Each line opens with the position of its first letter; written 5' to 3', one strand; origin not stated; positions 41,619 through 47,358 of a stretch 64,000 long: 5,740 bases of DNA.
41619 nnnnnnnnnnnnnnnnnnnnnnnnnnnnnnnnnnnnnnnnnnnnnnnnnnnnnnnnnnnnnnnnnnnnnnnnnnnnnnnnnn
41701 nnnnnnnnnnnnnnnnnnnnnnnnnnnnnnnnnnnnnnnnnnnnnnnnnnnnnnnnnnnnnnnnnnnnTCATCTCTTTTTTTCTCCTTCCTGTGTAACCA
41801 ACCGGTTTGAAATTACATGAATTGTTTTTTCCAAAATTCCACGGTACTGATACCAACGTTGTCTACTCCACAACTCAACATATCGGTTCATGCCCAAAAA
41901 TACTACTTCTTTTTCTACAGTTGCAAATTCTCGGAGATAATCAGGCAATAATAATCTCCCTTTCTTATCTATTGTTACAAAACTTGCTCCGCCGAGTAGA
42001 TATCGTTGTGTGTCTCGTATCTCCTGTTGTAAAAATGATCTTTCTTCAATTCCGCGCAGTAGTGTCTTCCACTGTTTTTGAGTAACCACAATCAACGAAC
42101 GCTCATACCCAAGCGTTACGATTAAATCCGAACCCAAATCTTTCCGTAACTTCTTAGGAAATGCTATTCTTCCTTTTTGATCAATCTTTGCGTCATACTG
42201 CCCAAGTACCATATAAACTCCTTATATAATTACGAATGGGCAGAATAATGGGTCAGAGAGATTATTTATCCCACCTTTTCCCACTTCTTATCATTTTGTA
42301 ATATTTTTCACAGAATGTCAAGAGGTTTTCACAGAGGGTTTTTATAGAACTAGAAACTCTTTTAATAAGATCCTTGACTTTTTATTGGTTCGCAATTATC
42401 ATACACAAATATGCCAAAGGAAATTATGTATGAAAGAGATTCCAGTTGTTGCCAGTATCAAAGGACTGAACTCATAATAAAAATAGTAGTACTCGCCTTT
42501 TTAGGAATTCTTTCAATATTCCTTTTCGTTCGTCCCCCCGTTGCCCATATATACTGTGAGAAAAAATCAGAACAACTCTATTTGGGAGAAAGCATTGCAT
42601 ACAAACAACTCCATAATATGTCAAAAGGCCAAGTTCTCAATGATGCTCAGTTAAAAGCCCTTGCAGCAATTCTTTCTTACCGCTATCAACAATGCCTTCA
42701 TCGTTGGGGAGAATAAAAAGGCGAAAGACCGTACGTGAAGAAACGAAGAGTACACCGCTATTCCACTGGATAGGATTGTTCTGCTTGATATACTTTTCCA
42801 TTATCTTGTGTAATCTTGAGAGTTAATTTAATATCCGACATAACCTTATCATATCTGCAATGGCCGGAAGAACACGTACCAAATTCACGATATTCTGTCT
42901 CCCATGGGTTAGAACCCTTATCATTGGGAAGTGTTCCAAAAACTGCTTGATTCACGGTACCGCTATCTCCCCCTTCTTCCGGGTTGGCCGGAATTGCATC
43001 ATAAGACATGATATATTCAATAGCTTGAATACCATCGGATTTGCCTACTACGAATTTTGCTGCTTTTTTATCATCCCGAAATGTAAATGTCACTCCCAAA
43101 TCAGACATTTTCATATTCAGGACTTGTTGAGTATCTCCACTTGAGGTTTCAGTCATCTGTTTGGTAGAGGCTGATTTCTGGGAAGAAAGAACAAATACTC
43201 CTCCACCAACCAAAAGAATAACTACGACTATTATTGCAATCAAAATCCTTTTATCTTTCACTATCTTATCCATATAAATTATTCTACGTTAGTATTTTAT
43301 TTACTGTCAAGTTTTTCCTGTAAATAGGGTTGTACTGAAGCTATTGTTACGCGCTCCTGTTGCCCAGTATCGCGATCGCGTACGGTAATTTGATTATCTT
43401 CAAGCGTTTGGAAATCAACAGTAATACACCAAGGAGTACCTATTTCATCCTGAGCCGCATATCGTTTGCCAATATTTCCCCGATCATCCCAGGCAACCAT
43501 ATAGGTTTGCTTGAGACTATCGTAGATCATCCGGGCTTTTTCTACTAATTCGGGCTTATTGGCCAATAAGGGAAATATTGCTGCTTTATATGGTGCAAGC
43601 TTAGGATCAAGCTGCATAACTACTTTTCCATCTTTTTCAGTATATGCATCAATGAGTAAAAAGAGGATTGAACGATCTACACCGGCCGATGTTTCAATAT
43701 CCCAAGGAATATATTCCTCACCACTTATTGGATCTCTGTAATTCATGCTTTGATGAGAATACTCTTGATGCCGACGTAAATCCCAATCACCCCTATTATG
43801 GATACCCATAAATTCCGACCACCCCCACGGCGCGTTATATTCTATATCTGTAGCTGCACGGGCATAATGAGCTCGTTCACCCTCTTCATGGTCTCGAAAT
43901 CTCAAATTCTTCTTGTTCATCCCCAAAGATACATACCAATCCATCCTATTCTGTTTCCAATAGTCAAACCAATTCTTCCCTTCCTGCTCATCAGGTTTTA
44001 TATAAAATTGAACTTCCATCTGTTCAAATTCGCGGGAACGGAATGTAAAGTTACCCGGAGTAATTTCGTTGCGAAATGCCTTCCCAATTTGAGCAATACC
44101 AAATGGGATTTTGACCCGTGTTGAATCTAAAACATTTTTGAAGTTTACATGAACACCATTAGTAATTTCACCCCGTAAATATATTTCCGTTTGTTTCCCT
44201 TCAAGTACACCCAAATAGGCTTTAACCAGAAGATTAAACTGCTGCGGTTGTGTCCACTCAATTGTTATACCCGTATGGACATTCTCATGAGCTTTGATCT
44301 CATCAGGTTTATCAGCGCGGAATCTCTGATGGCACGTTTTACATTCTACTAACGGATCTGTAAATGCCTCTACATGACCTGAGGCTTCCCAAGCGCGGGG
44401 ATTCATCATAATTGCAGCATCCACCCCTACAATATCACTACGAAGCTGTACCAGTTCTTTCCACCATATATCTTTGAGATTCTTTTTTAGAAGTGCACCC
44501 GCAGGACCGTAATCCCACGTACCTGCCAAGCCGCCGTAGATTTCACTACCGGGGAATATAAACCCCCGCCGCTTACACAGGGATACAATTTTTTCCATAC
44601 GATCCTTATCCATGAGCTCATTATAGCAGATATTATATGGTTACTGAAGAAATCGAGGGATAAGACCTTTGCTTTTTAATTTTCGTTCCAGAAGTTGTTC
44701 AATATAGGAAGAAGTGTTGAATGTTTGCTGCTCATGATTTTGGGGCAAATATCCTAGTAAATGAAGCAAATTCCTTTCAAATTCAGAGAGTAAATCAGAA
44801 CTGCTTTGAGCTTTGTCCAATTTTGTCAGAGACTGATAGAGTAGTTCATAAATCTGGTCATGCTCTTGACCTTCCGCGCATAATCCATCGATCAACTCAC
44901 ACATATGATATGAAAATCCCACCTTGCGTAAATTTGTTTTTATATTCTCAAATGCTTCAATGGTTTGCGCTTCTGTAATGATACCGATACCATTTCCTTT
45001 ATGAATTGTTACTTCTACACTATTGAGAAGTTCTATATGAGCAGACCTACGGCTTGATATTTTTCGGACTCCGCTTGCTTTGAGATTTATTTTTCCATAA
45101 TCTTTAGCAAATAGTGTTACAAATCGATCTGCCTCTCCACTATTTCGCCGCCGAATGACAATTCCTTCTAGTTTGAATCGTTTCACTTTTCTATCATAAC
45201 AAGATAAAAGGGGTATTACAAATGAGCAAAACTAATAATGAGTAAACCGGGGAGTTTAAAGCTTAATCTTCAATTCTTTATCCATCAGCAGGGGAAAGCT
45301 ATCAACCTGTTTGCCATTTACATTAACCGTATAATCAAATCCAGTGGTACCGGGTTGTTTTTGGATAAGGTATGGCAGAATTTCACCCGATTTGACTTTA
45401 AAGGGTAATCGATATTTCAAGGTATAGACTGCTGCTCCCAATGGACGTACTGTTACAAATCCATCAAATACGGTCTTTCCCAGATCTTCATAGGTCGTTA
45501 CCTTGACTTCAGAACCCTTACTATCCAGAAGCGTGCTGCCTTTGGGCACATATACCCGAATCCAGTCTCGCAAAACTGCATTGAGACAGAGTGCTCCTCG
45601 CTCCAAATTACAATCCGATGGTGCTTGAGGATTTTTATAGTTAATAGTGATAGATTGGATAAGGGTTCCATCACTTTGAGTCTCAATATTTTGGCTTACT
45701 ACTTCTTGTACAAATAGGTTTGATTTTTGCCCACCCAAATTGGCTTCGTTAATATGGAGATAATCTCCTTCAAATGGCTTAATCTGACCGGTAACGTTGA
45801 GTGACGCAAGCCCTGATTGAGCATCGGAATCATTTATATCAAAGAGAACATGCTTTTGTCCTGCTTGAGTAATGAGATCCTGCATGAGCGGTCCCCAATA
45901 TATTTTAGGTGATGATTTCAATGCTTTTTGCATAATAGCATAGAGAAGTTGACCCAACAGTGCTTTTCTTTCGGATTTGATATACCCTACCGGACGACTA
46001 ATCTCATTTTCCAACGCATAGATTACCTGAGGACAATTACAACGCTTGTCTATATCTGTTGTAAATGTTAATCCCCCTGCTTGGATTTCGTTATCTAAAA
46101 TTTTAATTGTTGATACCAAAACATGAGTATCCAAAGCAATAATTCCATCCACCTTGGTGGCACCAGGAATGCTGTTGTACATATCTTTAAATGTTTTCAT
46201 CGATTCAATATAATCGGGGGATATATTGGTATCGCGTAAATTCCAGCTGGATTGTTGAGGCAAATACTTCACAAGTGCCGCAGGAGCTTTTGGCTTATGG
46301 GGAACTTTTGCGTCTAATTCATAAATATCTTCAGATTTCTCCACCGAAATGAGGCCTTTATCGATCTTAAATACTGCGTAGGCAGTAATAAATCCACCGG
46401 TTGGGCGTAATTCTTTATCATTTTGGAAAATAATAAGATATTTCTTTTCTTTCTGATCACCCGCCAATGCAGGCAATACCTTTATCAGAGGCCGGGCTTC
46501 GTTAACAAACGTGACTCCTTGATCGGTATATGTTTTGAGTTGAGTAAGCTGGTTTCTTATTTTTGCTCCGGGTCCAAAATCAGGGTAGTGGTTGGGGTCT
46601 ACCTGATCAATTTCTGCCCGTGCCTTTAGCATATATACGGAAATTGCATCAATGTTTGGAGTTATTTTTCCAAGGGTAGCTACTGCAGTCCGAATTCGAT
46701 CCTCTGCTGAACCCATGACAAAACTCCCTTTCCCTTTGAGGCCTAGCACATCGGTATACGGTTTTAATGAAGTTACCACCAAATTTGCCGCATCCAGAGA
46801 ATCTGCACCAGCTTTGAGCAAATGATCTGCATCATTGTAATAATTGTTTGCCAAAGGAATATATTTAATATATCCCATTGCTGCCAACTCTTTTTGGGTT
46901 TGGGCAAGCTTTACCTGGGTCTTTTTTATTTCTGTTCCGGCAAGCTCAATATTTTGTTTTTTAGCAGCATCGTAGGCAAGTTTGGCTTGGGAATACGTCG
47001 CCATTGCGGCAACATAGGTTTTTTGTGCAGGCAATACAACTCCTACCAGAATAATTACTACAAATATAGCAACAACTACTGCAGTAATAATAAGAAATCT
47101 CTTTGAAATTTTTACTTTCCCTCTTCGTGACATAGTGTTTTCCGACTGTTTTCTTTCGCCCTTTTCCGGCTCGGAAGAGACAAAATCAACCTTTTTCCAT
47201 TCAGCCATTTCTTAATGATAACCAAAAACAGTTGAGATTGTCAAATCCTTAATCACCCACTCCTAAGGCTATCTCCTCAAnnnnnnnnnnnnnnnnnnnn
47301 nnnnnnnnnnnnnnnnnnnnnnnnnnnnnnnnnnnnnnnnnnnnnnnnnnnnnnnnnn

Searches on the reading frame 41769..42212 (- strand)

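Call 64: search_protein_families(library=pfam, proteins=[window:41769-42212:-], max_evalue=0.00001)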
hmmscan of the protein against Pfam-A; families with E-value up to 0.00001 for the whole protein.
window:41769-42212:- (147 aa): 1 family
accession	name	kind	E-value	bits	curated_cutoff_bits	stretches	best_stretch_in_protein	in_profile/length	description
PF02381.23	MraZ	-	5.9e-30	103.5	23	2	72-124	1-53/72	MraZ protein, putative antitoxin-like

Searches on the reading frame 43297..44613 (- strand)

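Call 31: search_protein_families(library=pfam, proteins=[window:43297-44613:-], max_evalue=0.0001)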
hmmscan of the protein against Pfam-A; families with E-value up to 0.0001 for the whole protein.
window:43297-44613:- (438 aa): 2 families
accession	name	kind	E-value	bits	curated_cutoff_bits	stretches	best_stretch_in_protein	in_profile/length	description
PF03129.25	HGTP_anticodon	-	1.5e-19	70.3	21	1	343-434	1-94/94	Anticodon binding domain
PF00587.30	tRNA-synt_2b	-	4.5e-06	27.3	29.3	1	142-249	9-110/179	tRNA synthetase class II core domain (G, H, P, S and T)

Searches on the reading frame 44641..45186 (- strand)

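Call 64: search_protein_families(library=pfam, proteins=[window:44641-45186:-], max_evalue=0.00001)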
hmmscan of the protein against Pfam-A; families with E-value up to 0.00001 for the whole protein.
window:44641-45186:- (181 aa): 2 families
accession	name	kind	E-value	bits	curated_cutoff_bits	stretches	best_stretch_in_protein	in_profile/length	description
PF11967.14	RecO_N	-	2.1e-18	66.6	27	1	1-79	1-80/80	Recombination protein O N terminal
PF02565.21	RecO_C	-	8e-14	52.1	22.1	1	85-149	3-67/157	Recombination protein O C terminal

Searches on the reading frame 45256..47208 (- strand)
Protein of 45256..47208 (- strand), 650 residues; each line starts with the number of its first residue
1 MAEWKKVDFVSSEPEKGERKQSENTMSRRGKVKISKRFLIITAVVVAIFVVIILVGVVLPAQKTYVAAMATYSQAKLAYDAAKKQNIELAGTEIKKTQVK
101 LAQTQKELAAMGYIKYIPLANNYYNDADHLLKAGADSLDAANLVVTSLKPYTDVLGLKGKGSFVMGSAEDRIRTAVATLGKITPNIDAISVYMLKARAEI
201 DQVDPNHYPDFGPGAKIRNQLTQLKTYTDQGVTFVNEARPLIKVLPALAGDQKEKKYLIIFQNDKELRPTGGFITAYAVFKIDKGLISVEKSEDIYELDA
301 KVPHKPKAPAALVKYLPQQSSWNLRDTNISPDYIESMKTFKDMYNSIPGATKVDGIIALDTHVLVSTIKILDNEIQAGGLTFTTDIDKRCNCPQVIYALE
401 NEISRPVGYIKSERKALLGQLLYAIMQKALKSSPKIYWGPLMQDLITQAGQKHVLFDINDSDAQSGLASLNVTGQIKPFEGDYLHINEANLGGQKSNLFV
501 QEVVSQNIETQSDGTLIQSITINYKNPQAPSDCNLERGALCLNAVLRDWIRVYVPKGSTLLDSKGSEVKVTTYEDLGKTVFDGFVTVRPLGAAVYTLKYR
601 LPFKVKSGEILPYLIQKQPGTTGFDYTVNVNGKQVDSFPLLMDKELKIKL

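Call 56: search_protein_families(library=pfam, proteins=[window:45256-47208:-], max_evalue=0.00001)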
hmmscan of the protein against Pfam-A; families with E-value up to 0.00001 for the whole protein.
window:45256-47208:- (650 aa): 1 family
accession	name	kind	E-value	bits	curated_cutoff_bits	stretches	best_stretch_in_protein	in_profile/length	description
PF13196.11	DUF4012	-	1e-21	78.4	28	1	254-370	3-118/144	Protein of unknown function (DUF4012)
